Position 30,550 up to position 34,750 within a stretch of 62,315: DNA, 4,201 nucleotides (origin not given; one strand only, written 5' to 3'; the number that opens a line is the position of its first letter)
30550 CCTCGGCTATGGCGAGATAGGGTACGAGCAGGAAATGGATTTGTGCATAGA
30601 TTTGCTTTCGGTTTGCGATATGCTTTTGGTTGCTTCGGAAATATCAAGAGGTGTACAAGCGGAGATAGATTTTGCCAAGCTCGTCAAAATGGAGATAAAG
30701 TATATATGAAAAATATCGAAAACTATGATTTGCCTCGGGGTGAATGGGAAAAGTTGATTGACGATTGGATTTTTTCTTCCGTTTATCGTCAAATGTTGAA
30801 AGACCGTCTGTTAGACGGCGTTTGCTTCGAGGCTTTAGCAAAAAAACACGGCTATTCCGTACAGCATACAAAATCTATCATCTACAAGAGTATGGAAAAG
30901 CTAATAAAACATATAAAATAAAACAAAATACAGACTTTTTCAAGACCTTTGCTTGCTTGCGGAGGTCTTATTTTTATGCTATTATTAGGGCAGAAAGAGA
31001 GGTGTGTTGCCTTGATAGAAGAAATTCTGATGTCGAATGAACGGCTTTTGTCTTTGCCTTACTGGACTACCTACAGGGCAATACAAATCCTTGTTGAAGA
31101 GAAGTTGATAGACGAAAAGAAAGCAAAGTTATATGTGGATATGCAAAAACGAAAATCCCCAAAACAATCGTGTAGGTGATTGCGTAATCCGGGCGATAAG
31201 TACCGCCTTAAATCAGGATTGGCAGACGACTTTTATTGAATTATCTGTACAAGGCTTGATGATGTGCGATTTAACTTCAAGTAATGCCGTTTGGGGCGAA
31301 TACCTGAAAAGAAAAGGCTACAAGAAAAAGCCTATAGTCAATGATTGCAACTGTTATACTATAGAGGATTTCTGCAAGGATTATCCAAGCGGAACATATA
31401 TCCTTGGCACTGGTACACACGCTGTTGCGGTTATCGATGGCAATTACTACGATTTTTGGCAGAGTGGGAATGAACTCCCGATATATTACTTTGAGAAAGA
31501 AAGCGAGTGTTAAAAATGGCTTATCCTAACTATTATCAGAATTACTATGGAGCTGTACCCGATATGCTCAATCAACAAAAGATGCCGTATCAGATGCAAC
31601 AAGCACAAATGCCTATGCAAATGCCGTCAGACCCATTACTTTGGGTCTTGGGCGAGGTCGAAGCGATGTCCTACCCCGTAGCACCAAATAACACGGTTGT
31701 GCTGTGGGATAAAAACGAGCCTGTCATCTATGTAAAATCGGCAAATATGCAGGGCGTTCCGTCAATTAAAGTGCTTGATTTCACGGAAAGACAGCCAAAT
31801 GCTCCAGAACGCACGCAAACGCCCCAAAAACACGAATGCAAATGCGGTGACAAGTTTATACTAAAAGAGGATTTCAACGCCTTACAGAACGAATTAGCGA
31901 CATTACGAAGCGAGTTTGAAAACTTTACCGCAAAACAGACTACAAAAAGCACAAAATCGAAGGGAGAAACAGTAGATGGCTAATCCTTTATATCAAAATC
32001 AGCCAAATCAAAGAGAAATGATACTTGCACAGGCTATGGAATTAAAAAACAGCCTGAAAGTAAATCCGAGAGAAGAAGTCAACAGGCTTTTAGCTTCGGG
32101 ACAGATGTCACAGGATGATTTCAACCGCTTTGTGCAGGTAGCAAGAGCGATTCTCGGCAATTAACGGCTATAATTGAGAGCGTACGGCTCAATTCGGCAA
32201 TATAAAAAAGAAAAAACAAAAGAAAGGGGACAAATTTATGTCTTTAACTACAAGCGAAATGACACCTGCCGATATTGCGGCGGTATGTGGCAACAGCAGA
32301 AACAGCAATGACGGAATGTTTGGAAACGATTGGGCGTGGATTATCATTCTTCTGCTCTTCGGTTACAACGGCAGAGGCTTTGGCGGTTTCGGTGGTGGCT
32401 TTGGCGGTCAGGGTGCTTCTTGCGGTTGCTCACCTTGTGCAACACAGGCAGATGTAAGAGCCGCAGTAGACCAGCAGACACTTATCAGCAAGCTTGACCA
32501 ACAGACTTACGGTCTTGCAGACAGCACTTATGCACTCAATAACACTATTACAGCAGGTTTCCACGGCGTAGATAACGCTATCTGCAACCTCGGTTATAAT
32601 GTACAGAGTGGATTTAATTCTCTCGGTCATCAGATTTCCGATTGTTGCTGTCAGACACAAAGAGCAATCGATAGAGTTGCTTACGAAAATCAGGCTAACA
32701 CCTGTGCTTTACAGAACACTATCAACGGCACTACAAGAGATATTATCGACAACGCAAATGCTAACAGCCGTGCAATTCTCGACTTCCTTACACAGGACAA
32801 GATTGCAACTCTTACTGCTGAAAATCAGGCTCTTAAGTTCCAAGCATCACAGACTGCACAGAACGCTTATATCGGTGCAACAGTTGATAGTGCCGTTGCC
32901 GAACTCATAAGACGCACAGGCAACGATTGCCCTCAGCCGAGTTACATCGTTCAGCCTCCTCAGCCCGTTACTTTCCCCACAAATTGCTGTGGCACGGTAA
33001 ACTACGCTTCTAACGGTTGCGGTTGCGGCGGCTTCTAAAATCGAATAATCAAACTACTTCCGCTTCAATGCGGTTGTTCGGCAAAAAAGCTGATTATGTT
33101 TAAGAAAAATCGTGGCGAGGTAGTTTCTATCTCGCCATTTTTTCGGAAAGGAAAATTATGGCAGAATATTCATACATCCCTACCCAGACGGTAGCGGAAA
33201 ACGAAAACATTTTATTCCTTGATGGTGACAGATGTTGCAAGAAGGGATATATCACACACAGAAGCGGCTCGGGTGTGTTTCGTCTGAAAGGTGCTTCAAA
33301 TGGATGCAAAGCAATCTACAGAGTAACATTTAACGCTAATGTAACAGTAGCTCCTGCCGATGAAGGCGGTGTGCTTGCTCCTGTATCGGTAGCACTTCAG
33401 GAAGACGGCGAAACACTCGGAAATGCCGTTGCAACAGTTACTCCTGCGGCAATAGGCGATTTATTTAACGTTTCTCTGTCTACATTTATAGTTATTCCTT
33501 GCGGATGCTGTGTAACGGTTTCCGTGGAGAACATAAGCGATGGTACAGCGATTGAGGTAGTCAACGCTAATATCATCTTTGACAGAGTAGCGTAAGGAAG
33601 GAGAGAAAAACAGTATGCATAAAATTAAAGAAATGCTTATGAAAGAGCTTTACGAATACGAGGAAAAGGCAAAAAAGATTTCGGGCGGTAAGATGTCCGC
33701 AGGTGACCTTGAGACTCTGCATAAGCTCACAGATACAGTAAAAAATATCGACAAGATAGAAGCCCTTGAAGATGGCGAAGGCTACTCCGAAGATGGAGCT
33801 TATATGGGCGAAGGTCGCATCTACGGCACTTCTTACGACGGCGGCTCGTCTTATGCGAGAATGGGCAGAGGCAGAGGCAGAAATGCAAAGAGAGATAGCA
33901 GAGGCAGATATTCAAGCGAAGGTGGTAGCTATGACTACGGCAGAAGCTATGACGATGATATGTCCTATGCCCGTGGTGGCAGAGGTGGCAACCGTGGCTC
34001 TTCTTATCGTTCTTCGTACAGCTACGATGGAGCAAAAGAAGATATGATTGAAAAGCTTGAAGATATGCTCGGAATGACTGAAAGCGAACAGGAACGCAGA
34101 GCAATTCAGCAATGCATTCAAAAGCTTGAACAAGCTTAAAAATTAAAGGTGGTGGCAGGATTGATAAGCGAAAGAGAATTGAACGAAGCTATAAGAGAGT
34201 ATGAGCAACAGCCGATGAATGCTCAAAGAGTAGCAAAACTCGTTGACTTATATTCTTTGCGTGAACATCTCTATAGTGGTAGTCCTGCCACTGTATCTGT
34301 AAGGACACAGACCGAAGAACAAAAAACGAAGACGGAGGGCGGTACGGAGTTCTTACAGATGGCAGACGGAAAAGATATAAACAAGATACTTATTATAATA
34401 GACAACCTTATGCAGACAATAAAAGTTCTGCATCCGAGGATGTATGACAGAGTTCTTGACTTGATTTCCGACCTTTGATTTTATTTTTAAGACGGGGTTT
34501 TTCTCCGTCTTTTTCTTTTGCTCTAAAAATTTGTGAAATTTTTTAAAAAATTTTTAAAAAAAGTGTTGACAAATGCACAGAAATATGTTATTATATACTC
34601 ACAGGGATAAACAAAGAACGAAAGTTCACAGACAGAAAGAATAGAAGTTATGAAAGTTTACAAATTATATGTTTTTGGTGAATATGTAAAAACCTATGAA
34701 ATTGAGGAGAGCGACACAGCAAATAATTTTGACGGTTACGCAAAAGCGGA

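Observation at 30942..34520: Terminator-bracketed post-lysis cargo module with spore-coat/exosporium-like protein composition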

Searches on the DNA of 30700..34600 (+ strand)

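Call 8: search_dna_similar(query=window:30700-34600:+, collection=phages, mode=distant, max_rows=30)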
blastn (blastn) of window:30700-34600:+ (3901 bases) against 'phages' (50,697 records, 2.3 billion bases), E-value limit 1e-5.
Records with a match: 5; places in all: 5; records where one place covers at least 80% of the query: 0.
Best place of each record, by identity: 80-90% 1; 60-80% 4.
By first word of the organism name: Bacteriophage 4; Dulem 1.
By host as written in the record: - 4; Varecia variegata 1.
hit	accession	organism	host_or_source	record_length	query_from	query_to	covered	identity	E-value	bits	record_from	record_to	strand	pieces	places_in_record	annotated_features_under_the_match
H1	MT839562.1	Bacteriophage sp.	human fecal samples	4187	1816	2169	9%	66.5%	7e-16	94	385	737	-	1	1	record has no annotation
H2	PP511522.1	Dulem virus 35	Varecia variegata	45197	1941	2167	6%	67.8%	7e-10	74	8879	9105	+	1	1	hypothetical protein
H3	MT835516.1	Bacteriophage sp.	human fecal samples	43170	1998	2167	4%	69.9%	1e-7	66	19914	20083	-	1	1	record has no annotation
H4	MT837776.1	Bacteriophage sp.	human fecal samples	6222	1998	2126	3%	71.5%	4e-6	62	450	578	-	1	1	record has no annotation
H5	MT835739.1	Bacteriophage sp.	human fecal samples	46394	1998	2053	1%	83.9%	4e-6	62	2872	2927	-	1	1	record has no annotation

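Call 107: search_rna_families(source=L064, start=11500, end=12800, threshold=evalue, max_evalue=0.1)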
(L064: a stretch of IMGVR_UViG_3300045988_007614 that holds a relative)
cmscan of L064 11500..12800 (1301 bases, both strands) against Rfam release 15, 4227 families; matches with E-value up to 0.1: 2.
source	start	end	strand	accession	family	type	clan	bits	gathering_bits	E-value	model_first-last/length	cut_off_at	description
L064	12390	12457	+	RF00005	tRNA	Gene; tRNA;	CL00001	42.5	29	2.4e-07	1-71/71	no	tRNA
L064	12219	12256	+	RF00023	tmRNA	Gene;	CL00001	11.6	47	0.034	1-374/374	no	transfer-messenger RNA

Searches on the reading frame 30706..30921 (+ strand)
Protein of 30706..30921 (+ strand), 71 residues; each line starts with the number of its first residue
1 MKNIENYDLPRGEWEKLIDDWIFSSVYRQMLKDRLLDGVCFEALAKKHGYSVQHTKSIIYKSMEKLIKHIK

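Call 5: search_protein_families(library=pfam, max_evalue=1, proteins=[window:30706-30921:+])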
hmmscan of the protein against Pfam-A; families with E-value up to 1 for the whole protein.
window:30706-30921:+ (71 aa): 1 family
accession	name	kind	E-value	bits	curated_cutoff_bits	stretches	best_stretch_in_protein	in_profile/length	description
PF13552.11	DUF4127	-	0.097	11.6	27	1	15-68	408-461/489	Protein of unknown function (DUF4127)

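Call 6: search_protein_families(library=phrogs, max_evalue=0.01, proteins=[window:30706-30921:+])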
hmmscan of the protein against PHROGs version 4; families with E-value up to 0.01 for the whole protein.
window:30706-30921:+ (71 aa): 1 family
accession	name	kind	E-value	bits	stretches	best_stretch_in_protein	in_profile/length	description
phrog_1740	-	transcription regulation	0.0068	15.9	1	27-68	173-214/567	RNA polymerase sigma factor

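Call 22: search_protein_families(library=ncbifam, max_evalue=1, proteins=[window:30706-30921:+])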
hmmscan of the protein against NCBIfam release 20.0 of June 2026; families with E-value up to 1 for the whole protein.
window:30706-30921:+ (71 aa): 1 family
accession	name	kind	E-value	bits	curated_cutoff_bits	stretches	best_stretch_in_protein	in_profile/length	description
NF005414.0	PRK06988.1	equivalog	0.11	11.4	316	1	16-43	75-102/311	formyltransferase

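Call 23: search_protein_families(library=padloc, max_evalue=1, proteins=[window:30706-30921:+])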
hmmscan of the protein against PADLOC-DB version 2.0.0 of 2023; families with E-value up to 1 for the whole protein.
window:30706-30921:+ (71 aa): 1 family
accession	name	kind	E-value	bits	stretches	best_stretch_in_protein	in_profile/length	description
PDLC03221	MTase_II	-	0.018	12.5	1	8-61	213-265/272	Type II methyltransferase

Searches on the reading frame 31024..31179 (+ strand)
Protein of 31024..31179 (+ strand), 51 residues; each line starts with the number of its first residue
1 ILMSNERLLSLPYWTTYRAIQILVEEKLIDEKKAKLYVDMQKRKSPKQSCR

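Call 5: search_protein_families(library=pfam, max_evalue=1, proteins=[window:31024-31179:+])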
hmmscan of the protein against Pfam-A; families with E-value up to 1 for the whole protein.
window:31024-31179:+ (51 aa): 0 families

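Call 6: search_protein_families(library=phrogs, max_evalue=0.01, proteins=[window:31024-31179:+])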
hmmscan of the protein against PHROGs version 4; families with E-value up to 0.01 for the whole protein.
window:31024-31179:+ (51 aa): 0 families

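Call 22: search_protein_families(library=ncbifam, max_evalue=1, proteins=[window:31024-31179:+])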
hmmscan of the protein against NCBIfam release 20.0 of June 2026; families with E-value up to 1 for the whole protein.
window:31024-31179:+ (51 aa): 0 families

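Call 23: search_protein_families(library=padloc, max_evalue=1, proteins=[window:31024-31179:+])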
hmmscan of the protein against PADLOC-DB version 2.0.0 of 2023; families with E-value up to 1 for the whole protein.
window:31024-31179:+ (51 aa): 0 families
